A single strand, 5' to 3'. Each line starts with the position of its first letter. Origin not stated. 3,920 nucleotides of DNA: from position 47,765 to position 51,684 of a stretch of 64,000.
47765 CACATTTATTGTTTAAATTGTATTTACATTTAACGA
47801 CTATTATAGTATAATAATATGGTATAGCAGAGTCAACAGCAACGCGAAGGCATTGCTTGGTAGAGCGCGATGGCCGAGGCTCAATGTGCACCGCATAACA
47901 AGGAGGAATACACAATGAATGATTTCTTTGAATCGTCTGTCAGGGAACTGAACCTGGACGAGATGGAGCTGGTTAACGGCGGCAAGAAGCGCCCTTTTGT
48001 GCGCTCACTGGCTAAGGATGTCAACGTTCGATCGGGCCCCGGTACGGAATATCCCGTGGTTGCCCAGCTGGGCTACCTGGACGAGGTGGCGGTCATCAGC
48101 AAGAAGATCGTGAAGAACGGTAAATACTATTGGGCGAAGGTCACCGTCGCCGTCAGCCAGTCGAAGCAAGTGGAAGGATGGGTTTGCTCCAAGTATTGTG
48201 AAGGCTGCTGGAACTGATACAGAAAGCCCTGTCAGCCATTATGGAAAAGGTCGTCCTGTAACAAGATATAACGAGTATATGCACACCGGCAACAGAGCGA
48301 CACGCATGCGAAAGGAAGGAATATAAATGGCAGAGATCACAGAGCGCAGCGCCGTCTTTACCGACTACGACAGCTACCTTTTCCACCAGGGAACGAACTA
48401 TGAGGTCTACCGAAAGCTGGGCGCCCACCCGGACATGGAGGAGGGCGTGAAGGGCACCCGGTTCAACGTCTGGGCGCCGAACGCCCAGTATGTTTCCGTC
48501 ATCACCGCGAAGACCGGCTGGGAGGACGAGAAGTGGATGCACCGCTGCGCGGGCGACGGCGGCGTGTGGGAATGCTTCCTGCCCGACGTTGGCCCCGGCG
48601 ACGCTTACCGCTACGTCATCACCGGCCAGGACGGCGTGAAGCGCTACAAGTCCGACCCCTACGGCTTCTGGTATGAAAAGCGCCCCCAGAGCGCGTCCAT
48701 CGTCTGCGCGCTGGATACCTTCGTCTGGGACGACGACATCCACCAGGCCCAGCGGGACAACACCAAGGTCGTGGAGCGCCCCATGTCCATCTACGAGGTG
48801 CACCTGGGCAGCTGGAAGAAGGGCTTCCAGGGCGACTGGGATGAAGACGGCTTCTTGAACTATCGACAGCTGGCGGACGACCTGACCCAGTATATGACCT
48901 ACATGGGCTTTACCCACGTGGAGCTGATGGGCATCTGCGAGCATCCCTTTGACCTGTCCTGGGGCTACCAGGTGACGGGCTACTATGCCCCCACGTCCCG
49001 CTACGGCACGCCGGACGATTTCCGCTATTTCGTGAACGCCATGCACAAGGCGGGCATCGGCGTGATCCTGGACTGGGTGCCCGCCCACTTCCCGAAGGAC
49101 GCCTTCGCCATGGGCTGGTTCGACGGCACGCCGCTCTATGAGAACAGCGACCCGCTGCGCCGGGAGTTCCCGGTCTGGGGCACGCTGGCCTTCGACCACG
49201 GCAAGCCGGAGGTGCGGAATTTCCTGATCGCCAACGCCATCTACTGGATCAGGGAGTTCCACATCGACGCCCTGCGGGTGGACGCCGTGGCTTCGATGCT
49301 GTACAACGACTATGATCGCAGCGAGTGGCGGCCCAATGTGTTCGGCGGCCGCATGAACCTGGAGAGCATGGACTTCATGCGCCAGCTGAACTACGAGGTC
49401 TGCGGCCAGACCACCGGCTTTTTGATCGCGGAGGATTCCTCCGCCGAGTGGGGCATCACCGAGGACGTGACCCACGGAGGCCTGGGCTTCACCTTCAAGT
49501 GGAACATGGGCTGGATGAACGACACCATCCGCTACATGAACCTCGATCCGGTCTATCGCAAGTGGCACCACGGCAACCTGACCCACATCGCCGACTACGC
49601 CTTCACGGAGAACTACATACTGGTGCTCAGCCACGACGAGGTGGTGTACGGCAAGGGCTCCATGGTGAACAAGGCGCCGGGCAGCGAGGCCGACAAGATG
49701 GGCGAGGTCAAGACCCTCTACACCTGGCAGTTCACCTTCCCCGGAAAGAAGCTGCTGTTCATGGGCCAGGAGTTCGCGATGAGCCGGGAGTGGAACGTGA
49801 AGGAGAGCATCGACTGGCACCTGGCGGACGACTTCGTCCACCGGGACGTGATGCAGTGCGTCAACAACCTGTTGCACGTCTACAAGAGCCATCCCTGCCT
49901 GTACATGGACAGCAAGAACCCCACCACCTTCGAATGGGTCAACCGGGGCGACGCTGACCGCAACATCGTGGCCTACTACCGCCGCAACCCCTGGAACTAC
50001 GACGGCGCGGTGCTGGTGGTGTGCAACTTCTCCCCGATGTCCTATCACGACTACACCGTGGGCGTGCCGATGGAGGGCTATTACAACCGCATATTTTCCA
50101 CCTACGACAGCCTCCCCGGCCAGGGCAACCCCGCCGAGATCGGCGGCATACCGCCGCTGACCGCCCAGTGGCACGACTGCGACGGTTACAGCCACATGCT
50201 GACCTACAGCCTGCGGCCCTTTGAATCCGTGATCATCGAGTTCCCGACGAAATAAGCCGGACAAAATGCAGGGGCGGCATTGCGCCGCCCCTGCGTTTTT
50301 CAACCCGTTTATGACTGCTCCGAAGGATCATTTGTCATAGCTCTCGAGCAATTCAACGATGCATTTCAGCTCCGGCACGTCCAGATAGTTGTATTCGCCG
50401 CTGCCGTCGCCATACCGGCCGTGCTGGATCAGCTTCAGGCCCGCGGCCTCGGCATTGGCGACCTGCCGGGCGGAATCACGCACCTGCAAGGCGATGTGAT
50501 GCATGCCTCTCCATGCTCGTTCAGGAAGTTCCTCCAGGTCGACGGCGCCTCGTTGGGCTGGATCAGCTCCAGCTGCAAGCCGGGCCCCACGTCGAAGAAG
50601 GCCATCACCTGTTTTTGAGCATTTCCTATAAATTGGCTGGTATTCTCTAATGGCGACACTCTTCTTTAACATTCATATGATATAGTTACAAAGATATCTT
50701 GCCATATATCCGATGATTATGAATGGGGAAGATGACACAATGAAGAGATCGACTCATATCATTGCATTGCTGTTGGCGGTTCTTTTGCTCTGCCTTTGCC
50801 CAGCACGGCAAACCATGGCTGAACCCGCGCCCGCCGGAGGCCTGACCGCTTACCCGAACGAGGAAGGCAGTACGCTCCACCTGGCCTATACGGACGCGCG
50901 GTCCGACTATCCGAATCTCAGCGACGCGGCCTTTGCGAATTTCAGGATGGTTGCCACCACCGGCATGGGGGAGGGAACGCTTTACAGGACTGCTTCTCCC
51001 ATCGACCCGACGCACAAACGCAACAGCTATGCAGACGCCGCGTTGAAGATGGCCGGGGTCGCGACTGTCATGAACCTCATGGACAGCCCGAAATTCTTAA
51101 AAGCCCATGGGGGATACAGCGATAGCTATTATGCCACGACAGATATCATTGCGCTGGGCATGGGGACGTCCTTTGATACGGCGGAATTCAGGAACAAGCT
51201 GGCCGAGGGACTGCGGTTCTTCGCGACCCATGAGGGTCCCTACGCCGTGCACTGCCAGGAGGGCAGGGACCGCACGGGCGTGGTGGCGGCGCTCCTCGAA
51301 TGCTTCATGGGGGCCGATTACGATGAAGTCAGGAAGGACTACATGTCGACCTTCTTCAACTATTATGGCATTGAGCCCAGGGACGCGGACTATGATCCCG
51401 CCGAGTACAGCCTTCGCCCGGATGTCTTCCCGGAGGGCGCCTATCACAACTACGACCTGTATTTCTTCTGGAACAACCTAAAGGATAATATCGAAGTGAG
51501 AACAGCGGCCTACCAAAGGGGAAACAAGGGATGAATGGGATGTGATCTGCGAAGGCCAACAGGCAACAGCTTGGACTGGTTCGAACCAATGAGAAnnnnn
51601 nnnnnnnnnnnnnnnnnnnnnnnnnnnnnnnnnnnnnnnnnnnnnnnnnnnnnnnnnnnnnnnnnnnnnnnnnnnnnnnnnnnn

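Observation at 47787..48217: Orphan double-glycine-leader protein whose cargo is an SH3b domain with a CxxxCxxC tail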

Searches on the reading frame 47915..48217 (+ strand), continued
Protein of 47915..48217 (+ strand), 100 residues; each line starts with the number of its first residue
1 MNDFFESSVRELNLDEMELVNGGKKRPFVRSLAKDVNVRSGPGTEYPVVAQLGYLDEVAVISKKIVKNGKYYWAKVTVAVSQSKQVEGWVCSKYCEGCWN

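Call 70: search_protein_families(library=pfam, proteins=[L103:5663-7912:+, L103:7956-9248:+, L097:9005-9628:-, L001:1553-4189:+, L004:8964-9935:+, L001:702-1124:+, L100:3660-4400:+, L008:15101-15595:+, L101:16203-17432:-, L103:9961-10818:+], max_evalue=1)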
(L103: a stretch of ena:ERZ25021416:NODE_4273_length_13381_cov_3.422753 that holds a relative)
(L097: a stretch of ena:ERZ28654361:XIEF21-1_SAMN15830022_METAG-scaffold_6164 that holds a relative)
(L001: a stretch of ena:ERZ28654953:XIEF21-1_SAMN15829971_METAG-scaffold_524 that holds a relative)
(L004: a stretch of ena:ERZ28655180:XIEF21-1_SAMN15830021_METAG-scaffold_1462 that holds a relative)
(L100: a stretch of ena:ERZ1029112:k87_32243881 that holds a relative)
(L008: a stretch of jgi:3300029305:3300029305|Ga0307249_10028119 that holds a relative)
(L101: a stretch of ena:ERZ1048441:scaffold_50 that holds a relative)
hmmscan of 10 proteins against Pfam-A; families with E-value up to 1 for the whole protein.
L103:5663-7912:+ (749 aa): 3 families
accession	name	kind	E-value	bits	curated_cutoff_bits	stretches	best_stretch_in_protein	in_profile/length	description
PF01471.23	PG_binding_1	-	2.8e-18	66.3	23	2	267-322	1-55/57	Putative peptidoglycan binding domain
PF08239.17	SH3_3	-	0.0023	18.5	27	1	38-96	3-54/54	Bacterial SH3 domain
PF08823.16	PG_binding_2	-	0.053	14.2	21.1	0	267-305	14-51/74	Putative peptidoglycan binding domain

L103:7956-9248:+ (430 aa): 1 family
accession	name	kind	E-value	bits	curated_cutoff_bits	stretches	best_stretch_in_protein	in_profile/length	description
PF19490.4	DUF6025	-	0.097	11.8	25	1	54-128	204-278/456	Family of unknown function (DUF6025)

L097:9005-9628:- (207 aa): 2 families
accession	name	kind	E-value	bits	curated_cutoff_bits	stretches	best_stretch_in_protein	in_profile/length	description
PF10055.14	DUF2292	-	0.00057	19.9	22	1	190-203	18-31/37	Uncharacterized small protein (DUF2292)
PF09898.14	DUF2125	-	0.18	11.7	24.2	1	145-179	235-269/319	Uncharacterized protein conserved in bacteria (DUF2125)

L001:1553-4189:+ (878 aa): 0 families

L004:8964-9935:+ (323 aa): 1 family
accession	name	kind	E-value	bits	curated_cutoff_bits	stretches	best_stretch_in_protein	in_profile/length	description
PF05437.17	AzlD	-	0.21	12.2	23.7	1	18-80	34-96/99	Branched-chain amino acid transport protein (AzlD)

L001:702-1124:+ (140 aa): 0 families

L100:3660-4400:+ (246 aa): 0 families

L008:15101-15595:+ (164 aa): 1 family
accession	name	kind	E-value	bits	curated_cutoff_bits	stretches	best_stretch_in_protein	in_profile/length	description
PF08777.17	RRM_3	-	0.29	11.7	22.9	1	12-45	39-72/102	RNA binding motif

L101:16203-17432:- (409 aa): 0 families

L103:9961-10818:+ (285 aa): 2 families
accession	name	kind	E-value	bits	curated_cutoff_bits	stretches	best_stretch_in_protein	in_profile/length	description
PF03412.21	Peptidase_C39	-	2e-16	60.5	22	1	50-142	38-131/133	Peptidase C39 family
PF11457.13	DUF3021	-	0.072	13.7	24.7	1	168-235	33-99/130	Protein of unknown function (DUF3021)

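Call 74: fold_search(model_id=the predicted structure, library=viral)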
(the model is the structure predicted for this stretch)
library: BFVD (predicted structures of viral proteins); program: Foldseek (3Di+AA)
matches with E <= 10: 598; with E <= 0.001: 0
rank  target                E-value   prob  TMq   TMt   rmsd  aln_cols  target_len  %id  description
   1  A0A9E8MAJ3            3.0e-03  1.00  0.57  0.26  10.1       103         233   21  (no name in the UniProt tables at hand)
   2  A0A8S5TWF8            4.8e-03  1.00  0.60  0.25   4.2        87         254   18  SH3 domain protein [Myoviridae sp. ctaUM17]
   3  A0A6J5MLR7            6.3e-03  1.00  0.57  0.17   4.0        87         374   13  Uncharacterized protein [uncultured Caudovirales phage]
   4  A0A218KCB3            8.3e-03  1.00  0.54  0.12   2.7        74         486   19  SH3b domain-containing protein [Bacillus phage PBC2]
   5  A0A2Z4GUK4            9.7e-03  1.00  0.52  0.62   3.4        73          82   18  (no name in the UniProt tables at hand)
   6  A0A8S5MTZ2            1.0e-02  1.00  0.53  0.72   4.2        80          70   22  SH3 domain-containing protein [Siphoviridae sp. ctb1k4]
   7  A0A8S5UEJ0            1.1e-02  1.00  0.53  0.21   5.4        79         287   23  PGRP protein [Podoviridae sp. ctjVy23]
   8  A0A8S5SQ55            1.1e-02  1.00  0.54  0.24   6.8        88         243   25  MurNAc-LAA [Siphoviridae sp. ctqSm5]
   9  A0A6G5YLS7            1.3e-02  1.00  0.52  0.21   2.6        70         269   23  (no name in the UniProt tables at hand)
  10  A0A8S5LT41            1.5e-02  1.00  0.64  0.26   2.5        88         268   20  SH3 domain protein [Myoviridae sp. ct25F5]
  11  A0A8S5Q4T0            1.6e-02  1.00  0.56  0.24   2.8        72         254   24  CHAP domain protein [Podoviridae sp. ctza028]
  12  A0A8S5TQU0            1.6e-02  1.00  0.60  0.29   5.5        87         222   20  Peptidase [Myoviridae sp. ctY1522]
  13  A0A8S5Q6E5            1.7e-02  1.00  0.57  0.15   8.3        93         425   24  PlyB like endolysin [Siphoviridae sp. ctf8W5]
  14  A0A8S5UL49            1.7e-02  1.00  0.53  0.20   9.4       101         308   15  lysozyme [Siphoviridae sp. ctICF6]
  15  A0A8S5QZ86            2.3e-02  1.00  0.53  0.61  12.5        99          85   13  SH3 domain protein [Siphoviridae sp. ctoiA13]
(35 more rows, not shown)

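Call 75: find_encoding_contigs(protein=P0239, flank=10000, max_places=3)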
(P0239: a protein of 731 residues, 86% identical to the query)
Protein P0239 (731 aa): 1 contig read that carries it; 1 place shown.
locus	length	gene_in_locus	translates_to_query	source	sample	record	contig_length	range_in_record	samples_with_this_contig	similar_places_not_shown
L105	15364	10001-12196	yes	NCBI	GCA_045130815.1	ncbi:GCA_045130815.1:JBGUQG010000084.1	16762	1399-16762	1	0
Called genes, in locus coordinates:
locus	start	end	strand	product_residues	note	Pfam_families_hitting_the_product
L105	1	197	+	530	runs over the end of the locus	?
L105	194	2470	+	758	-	PF02653:BPD_transp_2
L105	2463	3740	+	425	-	PF02653:BPD_transp_2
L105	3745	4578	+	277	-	PF00892:EamA (weak), PF00893:Multi_Drug_Res (weak)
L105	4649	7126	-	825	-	PF02868:Peptidase_M4_C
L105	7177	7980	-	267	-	PF08867:FRG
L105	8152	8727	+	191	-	PF14242:DUF4342 (weak)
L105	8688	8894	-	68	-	-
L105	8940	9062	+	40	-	-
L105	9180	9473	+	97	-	-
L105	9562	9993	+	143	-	-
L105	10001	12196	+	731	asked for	PF03412:Peptidase_C39, PF00664:ABC_membrane, PF00005:ABC_tran, PF02463:SMC_N (faint)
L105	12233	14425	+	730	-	PF00664:ABC_membrane, PF00005:ABC_tran, PF02463:SMC_N (faint)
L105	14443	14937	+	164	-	-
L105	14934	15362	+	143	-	?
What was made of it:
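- Tried and rejected: A look-up of an NCBI-only PCAT landed in a different assembly (call 75).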

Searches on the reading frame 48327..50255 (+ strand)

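Call 3: search_protein_families(library=pfam, proteins=[window:48327-50255:+], max_evalue=1)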
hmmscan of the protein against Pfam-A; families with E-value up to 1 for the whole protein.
window:48327-50255:+ (642 aa): 6 families
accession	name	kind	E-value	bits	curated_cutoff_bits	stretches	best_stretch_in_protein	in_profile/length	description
PF02922.24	CBM_48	-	1.7e-21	76.7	22.4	1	30-113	1-83/83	Carbohydrate-binding module 48 (Isoamylase N-terminal domain)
PF00128.31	Alpha-amylase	-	2.9e-15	56.9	22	2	188-258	26-95/446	Alpha amylase, catalytic domain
PF02806.24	Alpha-amylase_C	-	2.3e-13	50.7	21.2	1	537-637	1-92/95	Alpha amylase, C-terminal all-beta domain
PF22019.2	GlgB_N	-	1.7e-05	25.3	27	1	25-112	14-94/94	alpha-1,4-glucan branching enzyme GlgB, N-terminal domain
PF02324.22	Glyco_hydro_70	-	0.005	15.4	24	1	224-253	661-690/831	Glycosyl hydrolase family 70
PF21702.3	GLGE_C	-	0.11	13.2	27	1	544-584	6-45/87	GLGE, C-terminal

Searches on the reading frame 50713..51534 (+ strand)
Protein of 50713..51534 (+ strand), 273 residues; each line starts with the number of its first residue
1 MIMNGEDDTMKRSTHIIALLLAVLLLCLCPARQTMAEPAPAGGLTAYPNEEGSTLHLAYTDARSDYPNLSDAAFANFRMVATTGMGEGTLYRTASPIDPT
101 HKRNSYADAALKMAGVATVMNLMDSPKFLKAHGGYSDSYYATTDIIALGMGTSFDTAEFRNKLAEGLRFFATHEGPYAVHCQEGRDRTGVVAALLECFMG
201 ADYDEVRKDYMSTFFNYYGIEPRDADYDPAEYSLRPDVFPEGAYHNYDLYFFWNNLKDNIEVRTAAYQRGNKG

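Call 3: search_protein_families(library=pfam, proteins=[window:50713-51534:+], max_evalue=1)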
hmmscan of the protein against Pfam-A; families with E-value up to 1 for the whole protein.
window:50713-51534:+ (273 aa): 6 families
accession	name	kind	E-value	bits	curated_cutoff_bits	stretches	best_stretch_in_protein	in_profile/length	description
PF13350.11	Y_phosphatase3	-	9.6e-12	45.8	22.2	1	161-213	116-167/240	Tyrosine phosphatase family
PF22785.1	Tc-R-P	-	0.0073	17.3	27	1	111-193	19-98/106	Polymorphic toxin system, DSP-PTPase phosphatase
PF00102.32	Y_phosphatase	-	0.0087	16.1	20.9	1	171-200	166-195/234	Protein-tyrosine phosphatase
PF22784.1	PTP-SAK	-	0.014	15.9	27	1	171-207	84-120/153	Swiss Army Knife protein, DSP-PTPase phosphatase domain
PF00782.25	DSPc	-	0.023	14.9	33.5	1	109-192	12-91/133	Dual specificity phosphatase, catalytic domain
PF03162.18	Y_phosphatase2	-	0.23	11.5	27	1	176-210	93-127/165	Tyrosine phosphatase family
